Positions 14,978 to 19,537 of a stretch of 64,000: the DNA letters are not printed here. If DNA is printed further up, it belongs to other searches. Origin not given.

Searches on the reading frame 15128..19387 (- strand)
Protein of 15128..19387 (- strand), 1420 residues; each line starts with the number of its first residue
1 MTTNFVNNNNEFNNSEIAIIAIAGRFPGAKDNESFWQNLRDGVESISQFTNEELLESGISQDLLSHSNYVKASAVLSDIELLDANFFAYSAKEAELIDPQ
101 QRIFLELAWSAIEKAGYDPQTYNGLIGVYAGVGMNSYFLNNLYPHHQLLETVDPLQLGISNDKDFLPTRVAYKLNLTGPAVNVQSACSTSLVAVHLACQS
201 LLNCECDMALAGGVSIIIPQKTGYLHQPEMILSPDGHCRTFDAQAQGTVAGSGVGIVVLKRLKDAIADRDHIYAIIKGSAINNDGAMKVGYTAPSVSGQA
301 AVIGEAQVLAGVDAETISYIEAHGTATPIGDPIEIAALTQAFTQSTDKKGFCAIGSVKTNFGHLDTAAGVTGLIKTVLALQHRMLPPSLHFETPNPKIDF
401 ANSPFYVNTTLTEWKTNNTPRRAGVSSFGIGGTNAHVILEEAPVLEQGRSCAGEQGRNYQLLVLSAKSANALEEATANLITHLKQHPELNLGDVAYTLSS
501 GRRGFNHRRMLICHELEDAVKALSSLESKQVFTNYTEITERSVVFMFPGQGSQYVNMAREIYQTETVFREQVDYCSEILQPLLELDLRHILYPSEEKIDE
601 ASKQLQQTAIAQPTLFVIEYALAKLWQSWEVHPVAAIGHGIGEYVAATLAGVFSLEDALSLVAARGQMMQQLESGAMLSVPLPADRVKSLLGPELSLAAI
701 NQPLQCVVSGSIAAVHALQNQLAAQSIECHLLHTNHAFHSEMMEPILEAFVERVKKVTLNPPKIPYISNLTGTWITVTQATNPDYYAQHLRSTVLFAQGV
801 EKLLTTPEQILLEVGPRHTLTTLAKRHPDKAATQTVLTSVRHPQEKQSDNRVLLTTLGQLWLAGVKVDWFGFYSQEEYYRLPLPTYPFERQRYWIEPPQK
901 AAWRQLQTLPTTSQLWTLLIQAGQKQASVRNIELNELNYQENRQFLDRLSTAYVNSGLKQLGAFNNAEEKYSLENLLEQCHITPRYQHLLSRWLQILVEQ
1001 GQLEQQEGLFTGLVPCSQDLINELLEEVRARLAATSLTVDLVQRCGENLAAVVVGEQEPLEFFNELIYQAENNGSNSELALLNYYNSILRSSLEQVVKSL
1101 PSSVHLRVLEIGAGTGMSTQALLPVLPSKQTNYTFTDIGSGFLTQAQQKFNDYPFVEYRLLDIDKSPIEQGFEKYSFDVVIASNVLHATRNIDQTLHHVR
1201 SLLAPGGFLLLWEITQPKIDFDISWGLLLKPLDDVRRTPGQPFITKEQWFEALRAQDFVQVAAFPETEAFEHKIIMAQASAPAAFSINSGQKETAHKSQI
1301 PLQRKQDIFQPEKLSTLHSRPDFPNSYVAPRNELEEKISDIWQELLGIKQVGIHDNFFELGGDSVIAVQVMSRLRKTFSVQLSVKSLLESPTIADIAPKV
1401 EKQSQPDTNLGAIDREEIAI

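Call 4: search_protein_families(library=pfam, proteins=[window:15128-19387:-], max_evalue=0.00001)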
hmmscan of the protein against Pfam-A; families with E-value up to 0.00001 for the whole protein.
window:15128-19387:- (1420 aa): 12 families
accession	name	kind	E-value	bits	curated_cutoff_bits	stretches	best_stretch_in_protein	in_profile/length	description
PF00109.32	ketoacyl-synt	-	1.8e-70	237.8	20.8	1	15-265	2-252/252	Beta-ketoacyl synthase, N-terminal domain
PF00698.26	Acyl_transf_1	-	9.8e-52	176.8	32.7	1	544-866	1-318/319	Acyl transferase domain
PF02801.28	Ketoacyl-synt_C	-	1.4e-42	144.9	20.8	1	273-392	1-119/119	Beta-ketoacyl synthase, C-terminal domain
PF22621.2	CurL-like_PKS_C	-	1e-25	89.9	27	1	460-523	1-64/64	CurL-like, PKS C-terminal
PF08242.18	Methyltransf_12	-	9.8e-23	81.2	30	1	1109-1209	1-98/98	Methyltransferase domain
PF16197.11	KAsynt_C_assoc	-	1.2e-20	74.4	33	1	394-509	1-108/111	Ketoacyl-synthetase C-terminal extension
PF00550.31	PP-binding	-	4.1e-16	59.4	20.8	1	1336-1397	1-64/67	Phosphopantetheine attachment site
PF22336.2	RhiE-like_linker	-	3.1e-13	50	27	1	463-526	1-63/67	RhiE-like, KS-MAT linker domain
PF13649.12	Methyltransf_25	-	1.8e-12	48.2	27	1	1108-1207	1-97/97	Methyltransferase domain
PF08241.18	Methyltransf_11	-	1.9e-12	48.1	21.2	1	1109-1210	1-94/95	Methyltransferase domain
PF13489.12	Methyltransf_23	-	4.7e-10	39.9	27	1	1097-1218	13-123/164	Methyltransferase domain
PF13847.12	Methyltransf_31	-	1.9e-08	34.5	27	1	1105-1211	4-109/145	Methyltransferase domain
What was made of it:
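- Checked: g1: KS, AT, DH, Methyltransf_12, KR and PP-binding (call 4). g3: KS, AT, Methyltransf_12 and PP-binding, with no KR (call 4).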

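Call 8: find_related_loci(query=window:15128-19387:-, collection=genome_contigs, flank=10000)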
Query window:15128-19387:- (1420 aa) in genome_contigs; peptide patterns used: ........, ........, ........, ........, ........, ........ (x = any residue, [..] = any of these).
598 stretches matched a pattern (row limit reached: there are more); 536 encode a relative of the query (tblastn E <= 1e-3); the best 80 are kept; 80 distinct loci.
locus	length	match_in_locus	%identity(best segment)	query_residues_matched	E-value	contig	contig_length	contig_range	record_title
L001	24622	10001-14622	87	8-1420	0e+0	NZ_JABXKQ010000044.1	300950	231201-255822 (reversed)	MAG: Nostoc sp. JL34 NODE_55_length_300950_cov_116.338, whole genome shotgun sequence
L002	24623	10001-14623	87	15-1420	0e+0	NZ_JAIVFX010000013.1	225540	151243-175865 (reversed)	Nostoc sp. XA010 NODE_13_length_225540_cov_73.540337, whole genome shotgun sequence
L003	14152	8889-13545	86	16-1420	0e+0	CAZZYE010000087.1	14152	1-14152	MAG: uncultured Stigonema sp. isolate Brown_Z.bin.1 genome assembly, contig: NODE_1149_length_14152_cov_7.098815, whole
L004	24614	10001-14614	86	16-1420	0e+0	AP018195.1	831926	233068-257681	Scytonema sp. HK-05 plasmid plasmid1 DNA, nearly complete genome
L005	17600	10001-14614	86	16-1420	0e+0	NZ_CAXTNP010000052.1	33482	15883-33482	MAG: uncultured Nostoc sp. isolate public_SRR14722145_metawrap_bin.2 public_SRR14722145_metawrap_bin.2_52, whole genome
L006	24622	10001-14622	83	1-1420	0e+0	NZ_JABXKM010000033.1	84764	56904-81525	MAG: Nostoc sp. NOS(2021) isolate NOS NODE_6_length_84764_cov_12.9895, whole genome shotgun sequence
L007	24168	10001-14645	83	6-1420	0e+0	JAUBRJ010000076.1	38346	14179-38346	Microcoleus sp. N3A4 NODE_194_length_38346_cov_33.054274, whole genome shotgun sequence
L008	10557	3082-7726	83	6-1420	0e+0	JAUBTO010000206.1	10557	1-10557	Microcoleus sp. C2D2 NODE_430_length_10557_cov_52.407729, whole genome shotgun sequence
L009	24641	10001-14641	83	1-1420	0e+0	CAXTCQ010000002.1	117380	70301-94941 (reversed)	MAG TPA_asm: uncultured Calothrix sp. isolate public_SRR14722307_metawrap_bin.1 genome assembly, contig: public_SRR14722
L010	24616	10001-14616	83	3-1420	0e+0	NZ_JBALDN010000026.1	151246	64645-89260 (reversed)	MAG: Nostoc sp. isolate P2081 bin 11 NODE_55_length_151246_cov_129.993900, whole genome shotgun sequence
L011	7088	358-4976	83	1-1420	0e+0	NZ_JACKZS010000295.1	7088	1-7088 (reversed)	Nostoc sp. UCD121 NODE_297_length_7088_cov_11.2499_ID_593, whole genome shotgun sequence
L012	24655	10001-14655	83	1-1420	0e+0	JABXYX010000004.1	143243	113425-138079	Brasilonema sp. CT11 contig714, whole genome shotgun sequence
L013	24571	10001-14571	83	1-1407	0e+0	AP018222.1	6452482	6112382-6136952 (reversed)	Nostoc linckia NIES-25 DNA, nearly complete genome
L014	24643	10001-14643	81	1-1420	0e+0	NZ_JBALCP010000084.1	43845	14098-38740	MAG: Nostoc sp. isolate P12559 bin 8 NODE_271_length_43845_cov_167.474971, whole genome shotgun sequence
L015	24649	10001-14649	80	1-1420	0e+0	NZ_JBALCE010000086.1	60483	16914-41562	MAG: Nostoc sp. isolate P10324 bin 2 NODE_86_length_60483_cov_8.510284, whole genome shotgun sequence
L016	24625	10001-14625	83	1-1420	0e+0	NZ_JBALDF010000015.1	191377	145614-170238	MAG: Nostoc sp. isolate P14213 bin 4 NODE_17_length_191377_cov_46.474645, whole genome shotgun sequence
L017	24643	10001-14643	82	1-1420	0e+0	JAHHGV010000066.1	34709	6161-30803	MAG: Brasilonema angustatum HA4187-MV1 scaffold_139_c1, whole genome shotgun sequence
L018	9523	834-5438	86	8-1420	0e+0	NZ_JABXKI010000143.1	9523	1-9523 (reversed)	MAG: Nostoc sp. NMS4 NODE_3858_length_9523_cov_15.7597, whole genome shotgun sequence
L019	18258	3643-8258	83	1-1420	0e+0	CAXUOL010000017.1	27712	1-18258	MAG TPA_asm: uncultured Nostoc sp. isolate public_SRR14722285_metawrap_bin.1 genome assembly, contig: public_SRR14722285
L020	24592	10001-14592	78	17-1420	0e+0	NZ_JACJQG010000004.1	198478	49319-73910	Calothrix anomala FACHB-343 contig4, whole genome shotgun sequence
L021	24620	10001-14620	86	15-1420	0e+0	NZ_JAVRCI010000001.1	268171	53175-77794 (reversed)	MAG: Nostoc sp. DedQUE12b contig_1, whole genome shotgun sequence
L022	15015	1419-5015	83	220-1420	0e+0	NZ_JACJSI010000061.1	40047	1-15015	Nostoc flagelliforme FACHB-838 contig61, whole genome shotgun sequence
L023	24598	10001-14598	84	3-1420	0e+0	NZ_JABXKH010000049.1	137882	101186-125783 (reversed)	MAG: Nostoc sp. NMS2 NODE_95_length_137882_cov_259.945, whole genome shotgun sequence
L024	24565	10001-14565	80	9-1420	0e+0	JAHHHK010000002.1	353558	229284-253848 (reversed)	MAG: Komarekiella atlantica HA4396-MV6 scaffold_61_c1, whole genome shotgun sequence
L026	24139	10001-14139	78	8-1420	0e+0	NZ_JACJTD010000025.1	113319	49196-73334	Nostoc foliaceum FACHB-393 contig25, whole genome shotgun sequence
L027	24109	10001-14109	78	8-1420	0e+0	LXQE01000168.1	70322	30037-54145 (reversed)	Nostoc punctiforme NIES-2108 scaffold58.1, whole genome shotgun sequence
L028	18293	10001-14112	76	8-1420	0e+0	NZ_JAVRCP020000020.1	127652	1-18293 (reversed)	MAG: Nostoc sp. DedVER02 Nostoc_sp_DedVER02_20, whole genome shotgun sequence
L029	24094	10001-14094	78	8-1420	0e+0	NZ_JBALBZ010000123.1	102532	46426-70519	MAG: Nostoc sp. isolate P10246 bin 10 NODE_52_length_102532_cov_98.665375, whole genome shotgun sequence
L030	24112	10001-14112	77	8-1420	0e+0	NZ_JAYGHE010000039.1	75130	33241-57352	Nostoc sp. UHCC 0252 00039__length=75130, whole genome shotgun sequence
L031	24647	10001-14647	86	15-1420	0e+0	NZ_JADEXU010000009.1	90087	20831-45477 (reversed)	Nostoc sp. LEGE 12450 NODE_9_length_90087_cov_6.62147, whole genome shotgun sequence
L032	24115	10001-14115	76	8-1420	0e+0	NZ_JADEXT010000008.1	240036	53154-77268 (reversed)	Nostoc sp. LEGE 12447 NODE_21_length_2, whole genome shotgun sequence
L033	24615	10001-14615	84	1-1420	0e+0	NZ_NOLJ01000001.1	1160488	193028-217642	Nostoc sp. 'Peltigera membranacea cyanobiont' 210A scaffold1, whole genome shotgun sequence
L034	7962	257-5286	85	1-1420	0e+0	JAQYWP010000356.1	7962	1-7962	MAG: Rhizonema sp. PD38 Dictyo3468_NODE_418_length_7962_cov_10.1131, whole genome shotgun sequence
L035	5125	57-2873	85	484-1420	0e+0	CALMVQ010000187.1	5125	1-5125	MAG TPA_asm: uncultured Scytonema sp. isolate SRR13685156_bin.26_CONCOCT_v1.1_MAG genome assembly, contig: NODE_4589_len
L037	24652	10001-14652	80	1-1420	0e+0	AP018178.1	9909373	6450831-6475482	Calothrix sp. NIES-2100 DNA, nearly complete genome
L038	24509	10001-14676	84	1-1420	0e+0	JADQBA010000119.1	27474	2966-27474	MAG: Stigonema ocellatum SAG 48.90 = DSM 106950 isolate JP211 k141_39744, whole genome shotgun sequence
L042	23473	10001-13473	83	1-1420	0e+0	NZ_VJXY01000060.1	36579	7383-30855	Komarekiella delphini-convector SJRDD-AB1 NODE_101_length_36579_cov_219.706491, whole genome shotgun sequence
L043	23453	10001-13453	82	8-1420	0e+0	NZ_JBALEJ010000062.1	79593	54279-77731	MAG: Nostoc sp. isolate P6602 bin 13 NODE_414_length_79593_cov_27.509724, whole genome shotgun sequence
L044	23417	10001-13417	82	8-1420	0e+0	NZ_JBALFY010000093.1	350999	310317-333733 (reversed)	MAG: Nostoc sp. isolate S62 bin 9 NODE_3_length_350999_cov_32.503474, whole genome shotgun sequence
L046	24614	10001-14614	86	16-1420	0e+0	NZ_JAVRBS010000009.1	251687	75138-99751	MAG: Nostoc sp. ChiVER01 contig_9, whole genome shotgun sequence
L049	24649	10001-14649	84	1-1420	0e+0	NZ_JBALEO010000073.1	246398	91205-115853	MAG: Nostoc sp. isolate P8219 bin 29 NODE_17_length_246398_cov_69.942514, whole genome shotgun sequence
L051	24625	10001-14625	83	1-1420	0e+0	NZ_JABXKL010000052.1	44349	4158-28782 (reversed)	MAG: Nostoc sp. NMS9 NODE_809_length_44349_cov_164.494, whole genome shotgun sequence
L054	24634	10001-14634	85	1-1420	0e+0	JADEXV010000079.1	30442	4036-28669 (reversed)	Nostocales cyanobacterium LEGE 12452 NODE_113_length_30442_cov_6.11615, whole genome shotgun sequence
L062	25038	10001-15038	66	17-1420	0e+0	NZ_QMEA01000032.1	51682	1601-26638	Brasilonema sp. UFV-L1 scaffold32_cov14, whole genome shotgun sequence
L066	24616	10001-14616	82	1-1420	0e+0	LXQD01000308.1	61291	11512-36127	Nostoc minutum NIES-26 scaffold51.1, whole genome shotgun sequence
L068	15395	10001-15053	65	17-1420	0e+0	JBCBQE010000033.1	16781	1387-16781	MAG: Cyanobacteria bacterium J06635_10 NODE_33_length_16781_cov_9.113087, whole genome shotgun sequence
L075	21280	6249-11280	66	17-1420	0e+0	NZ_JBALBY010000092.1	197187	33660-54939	MAG: Nostoc sp. isolate P10160 bin 1 NODE_4_length_197187_cov_57.021878, whole genome shotgun sequence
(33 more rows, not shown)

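Call 9: find_encoding_contigs(protein=window:15128-19387:-, flank=10000, max_places=5)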
Protein window:15128-19387:- (1420 aa): no gene with exactly this product is on record in the collection.
